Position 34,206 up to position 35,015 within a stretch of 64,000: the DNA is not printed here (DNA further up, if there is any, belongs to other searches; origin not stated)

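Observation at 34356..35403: Two adjacent receiver-domain proteins that are C-terminally tail-anchored in the membrane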

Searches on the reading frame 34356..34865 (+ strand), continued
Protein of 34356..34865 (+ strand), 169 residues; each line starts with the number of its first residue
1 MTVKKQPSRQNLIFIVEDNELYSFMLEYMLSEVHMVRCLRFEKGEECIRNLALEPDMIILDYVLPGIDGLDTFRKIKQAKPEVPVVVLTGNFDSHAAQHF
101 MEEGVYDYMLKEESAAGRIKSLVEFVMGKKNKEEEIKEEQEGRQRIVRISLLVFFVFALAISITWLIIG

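Call 44: list_cluster_members(proteins=[P0039, P0041, P0043, P0047, P0054, P0074, P0092, P0101, P0119, P0174])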
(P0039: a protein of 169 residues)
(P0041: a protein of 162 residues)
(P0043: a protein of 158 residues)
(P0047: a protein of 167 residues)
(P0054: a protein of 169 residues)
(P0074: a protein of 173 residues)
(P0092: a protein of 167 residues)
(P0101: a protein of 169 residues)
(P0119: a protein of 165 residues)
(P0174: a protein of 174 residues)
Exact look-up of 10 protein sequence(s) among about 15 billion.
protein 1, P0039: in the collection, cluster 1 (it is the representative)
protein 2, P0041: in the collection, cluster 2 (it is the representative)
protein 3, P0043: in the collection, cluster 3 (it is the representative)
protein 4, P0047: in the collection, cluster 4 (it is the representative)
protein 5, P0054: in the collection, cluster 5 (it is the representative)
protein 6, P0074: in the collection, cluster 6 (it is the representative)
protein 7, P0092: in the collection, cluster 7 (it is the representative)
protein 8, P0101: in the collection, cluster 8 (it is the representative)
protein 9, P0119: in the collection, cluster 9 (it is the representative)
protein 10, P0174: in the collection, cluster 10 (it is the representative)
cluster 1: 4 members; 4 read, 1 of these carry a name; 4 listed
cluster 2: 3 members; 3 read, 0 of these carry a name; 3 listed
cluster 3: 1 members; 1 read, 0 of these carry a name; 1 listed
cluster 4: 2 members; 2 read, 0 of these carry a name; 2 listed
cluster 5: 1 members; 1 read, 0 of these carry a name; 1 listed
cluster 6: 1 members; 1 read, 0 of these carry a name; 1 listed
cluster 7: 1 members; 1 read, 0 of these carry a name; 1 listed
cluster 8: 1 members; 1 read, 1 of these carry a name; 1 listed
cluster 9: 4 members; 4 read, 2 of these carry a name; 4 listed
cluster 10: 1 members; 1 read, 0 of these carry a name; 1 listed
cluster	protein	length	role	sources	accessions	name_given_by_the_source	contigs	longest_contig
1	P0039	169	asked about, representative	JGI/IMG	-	DNA-binding response OmpR family regulator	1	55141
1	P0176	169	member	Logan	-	-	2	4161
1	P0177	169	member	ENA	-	-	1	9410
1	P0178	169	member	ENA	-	-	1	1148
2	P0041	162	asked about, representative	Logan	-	-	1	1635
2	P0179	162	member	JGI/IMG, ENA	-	-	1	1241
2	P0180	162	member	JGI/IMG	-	-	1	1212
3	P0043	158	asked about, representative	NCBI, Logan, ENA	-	-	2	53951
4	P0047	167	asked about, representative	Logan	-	-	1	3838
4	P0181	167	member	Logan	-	-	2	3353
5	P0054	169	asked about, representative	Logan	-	-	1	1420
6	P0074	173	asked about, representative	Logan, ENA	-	-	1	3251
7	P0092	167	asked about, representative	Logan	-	-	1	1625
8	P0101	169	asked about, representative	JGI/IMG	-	DNA-binding NtrC family response regulator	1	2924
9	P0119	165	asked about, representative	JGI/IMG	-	DNA-binding NtrC family response regulator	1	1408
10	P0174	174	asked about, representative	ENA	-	-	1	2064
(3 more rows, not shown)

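Call 47: find_homologous_proteins(query=A4, max_evalue=1e-15)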
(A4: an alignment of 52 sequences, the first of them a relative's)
Query A4 (52 sequences) (169 aa, profile of the alignment): 3001 proteins with E <= 1e-15 among 7985 candidates; the best 120 are listed.
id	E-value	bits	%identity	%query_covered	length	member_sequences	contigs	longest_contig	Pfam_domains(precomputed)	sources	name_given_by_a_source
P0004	1.2e-53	199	59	98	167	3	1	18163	PF00072.31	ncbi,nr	ncbi:MAG TPA: response regulator [Bacteroidia bacterium]|nr:response regulator [Bacteroidia bacteriu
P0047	8.9e-53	196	29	76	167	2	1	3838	PF00072.31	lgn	-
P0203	5.5e-52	193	32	60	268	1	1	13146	PF00072.31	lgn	-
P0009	6.4e-52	193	56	99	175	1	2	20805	PF00072.31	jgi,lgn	jgi:DNA-binding NtrC family response regulator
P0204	1.3e-51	192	29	79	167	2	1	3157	PF00072.31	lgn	-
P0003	1.6e-51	192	63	100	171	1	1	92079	PF00072.31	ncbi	ncbi:MAG: response regulator [Bacteroidia bacterium]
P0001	2.4e-51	191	100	100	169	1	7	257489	PF00072.31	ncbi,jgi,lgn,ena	jgi:DNA-binding NtrC family response regulator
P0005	2.7e-51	191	55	98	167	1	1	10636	PF00072.31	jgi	jgi:DNA-binding NtrC family response regulator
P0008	2.7e-51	191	57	99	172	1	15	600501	PF00072.31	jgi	jgi:DNA-binding NtrC family response regulator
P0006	9.4e-51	189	57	94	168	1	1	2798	PF00072.31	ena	-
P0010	1.7e-50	189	56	95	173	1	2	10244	PF00072.31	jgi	jgi:DNA-binding NtrC family response regulator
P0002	1.9e-50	188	67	99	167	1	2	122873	PF00072.31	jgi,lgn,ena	jgi:DNA-binding response OmpR family regulator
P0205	2.5e-50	188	29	82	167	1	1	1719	PF00072.31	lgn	-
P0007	2.8e-50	188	60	98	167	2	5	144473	PF00072.31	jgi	jgi:two-component system response regulator AtoC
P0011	3.5e-50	188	57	90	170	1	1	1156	PF00072.31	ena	-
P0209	8.6e-48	180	34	66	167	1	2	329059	PF00072.31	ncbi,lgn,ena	-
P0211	1.5e-47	179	30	88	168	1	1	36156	PF00072.31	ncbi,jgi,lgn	-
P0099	6.0e-47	177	34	66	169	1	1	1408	PF20274.5,PF00072.31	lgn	-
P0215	9.8e-47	176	32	67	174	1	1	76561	PF00072.31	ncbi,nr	ncbi:MAG: response regulator [Chitinophagales bacterium]|nr:response regulator [Chitinophagales bact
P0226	4.9e-46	174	31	78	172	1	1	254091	PF00072.31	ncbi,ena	-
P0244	4.3e-45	171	29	69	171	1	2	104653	PF00072.31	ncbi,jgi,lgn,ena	jgi:DNA-binding NtrC family response regulator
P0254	1.3e-44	169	38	66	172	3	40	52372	PF00072.31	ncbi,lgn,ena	-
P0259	2.0e-44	169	31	66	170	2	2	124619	PF00072.31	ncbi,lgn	-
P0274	5.1e-44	167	28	75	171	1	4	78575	PF00072.31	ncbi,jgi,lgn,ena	jgi:two-component system OmpR family response regulator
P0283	8.7e-44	167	36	64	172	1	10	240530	PF00072.31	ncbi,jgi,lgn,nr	ncbi:MAG: response regulator [Bacteroidetes bacterium]|jgi:DNA-binding NtrC family response regulato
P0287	9.6e-44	167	31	96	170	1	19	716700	PF00072.31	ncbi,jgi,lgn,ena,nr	ncbi:MAG: hypothetical protein BGO31_10085 [Bacteroidetes bacterium 43-16]|nr:MAG: hypothetical prot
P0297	1.5e-43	166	28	91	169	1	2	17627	PF00072.31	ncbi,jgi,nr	ncbi:MAG: response regulator receiver protein [Flavipsychrobacter sp.]|jgi:DNA-binding NtrC family r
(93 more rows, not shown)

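Call 49: search_protein_families(library=pfam, proteins=[P0099, P0287, P0297, P0215, P0030, P0057], max_evalue=1)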
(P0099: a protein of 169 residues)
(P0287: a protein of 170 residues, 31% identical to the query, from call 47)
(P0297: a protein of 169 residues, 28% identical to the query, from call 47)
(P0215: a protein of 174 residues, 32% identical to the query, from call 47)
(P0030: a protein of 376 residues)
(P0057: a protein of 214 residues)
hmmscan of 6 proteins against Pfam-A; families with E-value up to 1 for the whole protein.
P0099 (169 aa): 5 families
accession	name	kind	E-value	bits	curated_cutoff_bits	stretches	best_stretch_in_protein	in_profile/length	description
PF00072.30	Response_reg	-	1.2e-19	70.9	30.2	1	9-116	1-100/111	Response regulator receiver domain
PF20274.4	cREC_REC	-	6.3e-06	27.2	27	1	11-96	4-75/88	Cyclic-phosphate processing Receiver domain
PF21194.3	TadZ-like_ARD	-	0.023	15.5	27.4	1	6-64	2-60/108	TadZ-like, receiver domain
PF10130.15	PIN_2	-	0.076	13.7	22.4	1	12-80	2-68/133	PIN domain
PF18344.7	CBM32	-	0.088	13.1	25.7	1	79-105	29-55/64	Carbohydrate binding module family 32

P0287 (170 aa): 1 family
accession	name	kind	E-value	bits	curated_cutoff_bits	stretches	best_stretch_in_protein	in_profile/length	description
PF00072.30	Response_reg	-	1.2e-18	67.7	30.2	1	9-114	1-101/111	Response regulator receiver domain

P0297 (169 aa): 2 families
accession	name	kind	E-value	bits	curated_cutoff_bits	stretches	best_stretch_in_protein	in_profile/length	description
PF00072.30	Response_reg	-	1.9e-19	70.3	30.2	1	8-113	1-101/111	Response regulator receiver domain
PF20274.4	cREC_REC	-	0.018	16.1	27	1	33-82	18-64/88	Cyclic-phosphate processing Receiver domain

P0215 (174 aa): 11 families
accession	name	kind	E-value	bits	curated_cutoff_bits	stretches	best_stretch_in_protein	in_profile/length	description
PF00072.30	Response_reg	-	1.1e-19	71.1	30.2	1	8-113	1-101/111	Response regulator receiver domain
PF10811.13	DUF2532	-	0.003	18.1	25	1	117-146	61-90/158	Protein of unknown function (DUF2532)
PF19192.6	Response_reg_2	-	0.016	15.8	27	1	43-80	80-115/180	Response receiver domain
PF20274.4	cREC_REC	-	0.017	16.3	27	1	31-80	13-60/88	Cyclic-phosphate processing Receiver domain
PF20010.5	Collagen_trimer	-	0.021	15.3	23.8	1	99-126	15-42/49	Collagen trimerization domain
PF18903.5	DUF5659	-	0.028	14.7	23.6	0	3-39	29-65/75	Domain of unknown function (DUF5659)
PF02430.21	AMA-1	-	0.034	13.5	21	1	115-163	411-459/470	Apical membrane antigen 1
PF21155.3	VpsT-like_REC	-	0.069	13.8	27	1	11-88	2-79/124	VpsT-like, receiver domain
PF18128.7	HydF_dimer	-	0.11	13.1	23.4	1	17-58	31-72/99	Hydrogen maturase F dimerization domain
PF02572.21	CobA_CobO_BtuR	-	0.13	12.9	25.7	1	47-94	94-140/172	ATP:corrinoid adenosyltransferase BtuR/CobO/CobP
PF01467.32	CTP_transf_like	-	0.13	12.9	21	0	92-134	67-109/133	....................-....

P0030 (376 aa): 4 families
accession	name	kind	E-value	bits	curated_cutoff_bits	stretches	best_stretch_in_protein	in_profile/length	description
PF00072.30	Response_reg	-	2.1e-34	118.5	30.2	2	8-113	1-100/111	Response regulator receiver domain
PF20990.2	DUF2207_C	-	0.033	14.3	33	1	322-370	107-156/247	Predicted membrane protein (DUF2207) C-terminal domain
PF16968.11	TadZ_N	-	0.14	12.3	26.4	0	245-326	26-106/133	Pilus assembly protein TadZ N-terminal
PF14264.12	Glucos_trans_II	-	0.16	11.5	30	1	113-186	211-293/317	Glucosyl transferase GtrII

P0057 (214 aa): 2 families
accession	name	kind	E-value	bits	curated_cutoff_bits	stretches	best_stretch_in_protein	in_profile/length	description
PF00072.30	Response_reg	-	3.2e-17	63.1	30.2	1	23-128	1-101/111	Response regulator receiver domain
PF20010.5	Collagen_trimer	-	0.16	12.5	23.8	1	107-141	8-42/49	Collagen trimerization domain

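Call 50: find_encoding_contigs(protein=P0287, flank=6000, max_places=1)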
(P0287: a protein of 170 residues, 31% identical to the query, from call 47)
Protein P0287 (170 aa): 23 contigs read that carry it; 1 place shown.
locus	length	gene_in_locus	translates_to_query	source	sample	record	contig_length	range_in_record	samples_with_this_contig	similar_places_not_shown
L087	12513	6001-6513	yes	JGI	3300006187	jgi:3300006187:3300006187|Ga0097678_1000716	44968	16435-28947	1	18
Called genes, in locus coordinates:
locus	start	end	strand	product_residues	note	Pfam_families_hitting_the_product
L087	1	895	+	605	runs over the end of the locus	PF04024:PspC, PF22571:LiaI-LiaF-TM_PspC, PF22744:Toast-rack_PspC-Cterm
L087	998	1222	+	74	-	PF02416:TatA_B_E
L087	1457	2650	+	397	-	PF01464:SLT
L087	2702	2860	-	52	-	-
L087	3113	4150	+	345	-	PF01073:3Beta_HSD, PF01370:Epimerase, PF02719:Polysacc_synt_2, PF04321:RmlD_sub_bind, PF07993:NAD_binding_4 (faint), PF08659:KR (weak), PF16363:GDP_Man_Dehyd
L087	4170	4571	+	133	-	PF04134:DCC1-like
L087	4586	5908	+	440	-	PF01642:MM_CoA_mutase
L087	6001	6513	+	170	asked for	PF00072:Response_reg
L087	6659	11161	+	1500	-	PF18962:Por_Secre_tail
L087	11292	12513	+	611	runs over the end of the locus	PF03215:Rad17 (faint), PF05496:RuvB_N (weak), PF13177:DNA_pol3_delta2, PF13401:AAA_22 (faint), PF00004:AAA, PF21960:RCF1-5-like_lid (weak), PF22608:DNAX_ATPase_lid, PF12169:DNA_pol3_gamma3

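Call 51: find_encoding_contigs(protein=P0209, flank=6000, max_places=1)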
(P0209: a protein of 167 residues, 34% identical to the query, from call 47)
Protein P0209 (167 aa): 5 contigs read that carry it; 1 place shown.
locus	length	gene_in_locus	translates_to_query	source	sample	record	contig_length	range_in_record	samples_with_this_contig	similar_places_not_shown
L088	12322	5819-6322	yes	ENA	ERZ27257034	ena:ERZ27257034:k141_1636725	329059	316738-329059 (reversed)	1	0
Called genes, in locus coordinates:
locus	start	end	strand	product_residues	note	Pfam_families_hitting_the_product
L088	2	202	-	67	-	?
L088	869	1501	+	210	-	PF07700:HNOB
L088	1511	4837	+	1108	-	PF07701:HNOBA, PF13185:GAF_2, PF00989:PAS, PF08447:PAS_3 (weak), PF13426:PAS_9, PF00512:HisKA, PF02518:HATPase_c, PF00072:Response_reg, +3 more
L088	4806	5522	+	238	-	PF00072:Response_reg, PF04397:LytTR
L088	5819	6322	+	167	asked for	PF00072:Response_reg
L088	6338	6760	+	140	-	PF00072:Response_reg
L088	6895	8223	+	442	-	PF00270:DEAD, PF04851:ResIII, PF00271:Helicase_C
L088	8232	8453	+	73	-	PF09905:VF530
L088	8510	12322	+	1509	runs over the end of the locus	PF01835:MG2, PF02752:Arrestin_C (faint), PF13620:CarboxypepD_reg, PF13715:CarbopepD_reg_2 (weak), PF00207:A2M (weak), PF07678:TED_complement, PF13243:SQHop_cyclase_C (faint)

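Call 52: find_encoding_contigs(protein=P0226, flank=6000, max_places=1)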
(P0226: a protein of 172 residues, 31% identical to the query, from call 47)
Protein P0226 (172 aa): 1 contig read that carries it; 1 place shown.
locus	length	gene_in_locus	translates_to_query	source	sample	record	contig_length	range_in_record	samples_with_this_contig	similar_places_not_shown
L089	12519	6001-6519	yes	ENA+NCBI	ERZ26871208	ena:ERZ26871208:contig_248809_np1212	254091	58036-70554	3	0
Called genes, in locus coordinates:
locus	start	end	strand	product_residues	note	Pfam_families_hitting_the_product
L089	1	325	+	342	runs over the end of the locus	-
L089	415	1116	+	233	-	PF00072:Response_reg, PF04397:LytTR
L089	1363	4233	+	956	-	PF00072:Response_reg, PF08447:PAS_3, PF13426:PAS_9, PF08447:PAS_3, PF00512:HisKA, PF02518:HATPase_c, PF00072:Response_reg, PF01627:Hpt, +2 more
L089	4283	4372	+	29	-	-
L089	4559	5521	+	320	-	-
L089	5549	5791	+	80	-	-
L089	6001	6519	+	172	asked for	PF00072:Response_reg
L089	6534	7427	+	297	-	PF00582:Usp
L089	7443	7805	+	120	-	PF00072:Response_reg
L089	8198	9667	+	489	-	PF01757:Acyl_transf_3, PF00515:TPR_1 (weak), PF07719:TPR_2 (faint), PF13181:TPR_8 (faint), PF13432:TPR_16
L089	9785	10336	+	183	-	-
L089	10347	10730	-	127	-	PF07291:MauE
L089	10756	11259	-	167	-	-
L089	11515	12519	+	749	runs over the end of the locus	PF02225:PA, PF04389:Peptidase_M28, PF04253:TFR_dimer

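Call 53: find_encoding_contigs(protein=P0283, flank=6000, max_places=1)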
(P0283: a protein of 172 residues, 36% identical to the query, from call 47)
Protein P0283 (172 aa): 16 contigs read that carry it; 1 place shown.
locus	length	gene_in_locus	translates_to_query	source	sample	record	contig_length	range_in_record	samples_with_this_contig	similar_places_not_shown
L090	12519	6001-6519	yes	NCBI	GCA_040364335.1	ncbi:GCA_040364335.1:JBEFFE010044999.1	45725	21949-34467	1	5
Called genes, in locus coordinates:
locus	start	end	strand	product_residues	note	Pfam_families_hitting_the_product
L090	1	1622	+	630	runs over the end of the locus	PF13424:TPR_12 (faint), PF00515:TPR_1 (faint), PF07719:TPR_2 (faint), PF13181:TPR_8 (faint), PF13428:TPR_14 (faint), PF07730:HisKA_3 (faint), PF02518:HATPase_c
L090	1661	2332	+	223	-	PF00072:Response_reg, PF00196:GerE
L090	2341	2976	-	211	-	PF08712:Nfu_N, PF01106:NifU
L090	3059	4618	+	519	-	PF00890:FAD_binding_2, PF01266:DAO, PF07992:Pyr_redox_2 (faint), PF02910:Succ_DH_flav_C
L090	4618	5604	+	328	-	PF04443:LuxE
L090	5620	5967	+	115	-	PF01627:Hpt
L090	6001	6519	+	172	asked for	PF00072:Response_reg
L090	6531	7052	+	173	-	-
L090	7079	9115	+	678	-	PF00515:TPR_1 (faint), PF07719:TPR_2 (faint), PF24885:TPR_NPHP3 (weak), PF13181:TPR_8 (weak), PF13374:TPR_10 (weak), PF13424:TPR_12, PF00512:HisKA, PF02518:HATPase_c, +2 more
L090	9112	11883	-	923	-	PF00133:tRNA-synt_1, PF09334:tRNA-synt_1g, PF13603:tRNA-synt_1_2, PF00133:tRNA-synt_1 (weak), PF08264:Anticodon_1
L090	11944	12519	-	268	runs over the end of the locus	PF00561:Abhydrolase_1, PF07819:PGAP1, PF12146:Hydrolase_4, PF12697:Abhydrolase_6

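Call 54: find_encoding_contigs(protein=P0215, flank=6000, max_places=1)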
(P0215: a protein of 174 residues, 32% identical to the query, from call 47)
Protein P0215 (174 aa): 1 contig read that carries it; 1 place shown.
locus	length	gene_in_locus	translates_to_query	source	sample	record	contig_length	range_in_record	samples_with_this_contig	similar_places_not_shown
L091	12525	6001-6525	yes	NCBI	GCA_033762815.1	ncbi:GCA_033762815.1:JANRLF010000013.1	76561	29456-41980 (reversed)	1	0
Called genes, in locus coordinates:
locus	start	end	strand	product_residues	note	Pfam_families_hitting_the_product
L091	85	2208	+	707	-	PF01807:Zn_ribbon_DnaG, PF08275:DNAG_N, PF01751:Toprim, PF13155:Toprim_2, PF13362:Toprim_3 (weak), PF13662:Toprim_4, PF10410:DnaB_bind (weak), PF28534:DUF8430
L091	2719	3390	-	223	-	PF17837:4PPT_N (faint), PF01648:ACPS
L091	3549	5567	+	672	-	PF00072:Response_reg, PF00512:HisKA, PF02518:HATPase_c, PF00072:Response_reg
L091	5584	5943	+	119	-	PF01627:Hpt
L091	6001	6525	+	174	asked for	PF00072:Response_reg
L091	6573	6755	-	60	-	PF05532:CsbD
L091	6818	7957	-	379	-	PF00266:Aminotran_5, PF01212:Beta_elim_lyase (weak)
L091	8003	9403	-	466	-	PF02878:PGM_PMM_I, PF02879:PGM_PMM_II, PF02880:PGM_PMM_III, PF00408:PGM_PMM_IV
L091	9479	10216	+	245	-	PF03848:TehB, PF13489:Methyltransf_23, PF13847:Methyltransf_31, PF08241:Methyltransf_11, PF08242:Methyltransf_12, PF13649:Methyltransf_25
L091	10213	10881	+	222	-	PF01569:PAP2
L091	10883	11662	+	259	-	PF00378:ECH_1, PF16113:ECH_2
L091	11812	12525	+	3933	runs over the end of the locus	PF06832:BiPBP_C (faint), PF13573:SprB (weak), PF28587:DUF8441 (faint), PF10102:DUF2341 (weak), PF13573:SprB (weak), PF09940:DUF2172 (faint), PF13573:SprB, PF18962:Por_Secre_tail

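Call 55: find_encoding_contigs(protein=P0244, flank=6000, max_places=1)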
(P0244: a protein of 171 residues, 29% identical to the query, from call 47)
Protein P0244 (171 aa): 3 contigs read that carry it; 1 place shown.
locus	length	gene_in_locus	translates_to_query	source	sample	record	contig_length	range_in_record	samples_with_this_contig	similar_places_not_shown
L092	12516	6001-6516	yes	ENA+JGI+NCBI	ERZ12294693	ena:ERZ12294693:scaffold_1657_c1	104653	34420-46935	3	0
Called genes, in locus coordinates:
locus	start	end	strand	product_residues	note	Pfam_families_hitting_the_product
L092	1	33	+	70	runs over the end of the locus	-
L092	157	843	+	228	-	PF00072:Response_reg, PF04397:LytTR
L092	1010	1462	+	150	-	PF00072:Response_reg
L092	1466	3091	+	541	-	PF00989:PAS, PF08448:PAS_4 (weak), PF13426:PAS_9, PF08447:PAS_3, PF00512:HisKA, PF02518:HATPase_c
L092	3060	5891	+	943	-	PF00072:Response_reg, PF08447:PAS_3, PF08448:PAS_4 (weak), PF13426:PAS_9, PF08447:PAS_3 (weak), PF00512:HisKA, PF02518:HATPase_c, PF00072:Response_reg, +2 more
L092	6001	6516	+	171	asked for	PF00072:Response_reg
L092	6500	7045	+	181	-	PF00072:Response_reg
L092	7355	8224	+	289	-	PF00582:Usp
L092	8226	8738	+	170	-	PF00072:Response_reg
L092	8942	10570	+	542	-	PF05231:MASE1, PF00512:HisKA, PF02518:HATPase_c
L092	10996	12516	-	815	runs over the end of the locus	PF00672:HAMP, PF00989:PAS, PF08447:PAS_3, PF13426:PAS_9, PF00512:HisKA, PF02518:HATPase_c, PF00072:Response_reg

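Call 56: find_encoding_contigs(protein=P0259, flank=6000, max_places=1)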
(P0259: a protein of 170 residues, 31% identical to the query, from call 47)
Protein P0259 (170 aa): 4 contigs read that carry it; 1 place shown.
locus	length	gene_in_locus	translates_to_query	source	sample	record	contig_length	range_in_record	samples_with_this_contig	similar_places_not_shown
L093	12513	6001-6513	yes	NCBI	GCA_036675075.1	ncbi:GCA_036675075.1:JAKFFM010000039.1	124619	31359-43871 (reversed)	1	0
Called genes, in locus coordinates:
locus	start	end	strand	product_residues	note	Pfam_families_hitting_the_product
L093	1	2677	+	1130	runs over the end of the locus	PF17757:UvrB_inter, PF02559:CarD_TRCF_RID, PF00270:DEAD, PF04851:ResIII (weak), PF00271:Helicase_C, PF03461:TRCF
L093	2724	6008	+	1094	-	PF08447:PAS_3, PF00989:PAS, PF08448:PAS_4, PF13426:PAS_9, PF00989:PAS, PF08447:PAS_3, PF08448:PAS_4, PF13188:PAS_8, +8 more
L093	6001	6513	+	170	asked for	PF00072:Response_reg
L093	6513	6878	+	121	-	PF00072:Response_reg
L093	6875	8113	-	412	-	PF12704:MacB_PCD, PF02687:FtsX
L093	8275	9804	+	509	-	PF02142:MGS, PF01808:AICARFT_IMPCHas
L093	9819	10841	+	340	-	PF00022:Actin (faint), PF06723:MreB_Mbl, PF00012:HSP70, PF14450:FtsA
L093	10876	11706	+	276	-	PF04085:MreC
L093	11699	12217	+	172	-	-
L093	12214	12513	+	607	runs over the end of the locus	PF03717:PBP_dimer, PF00905:Transpeptidase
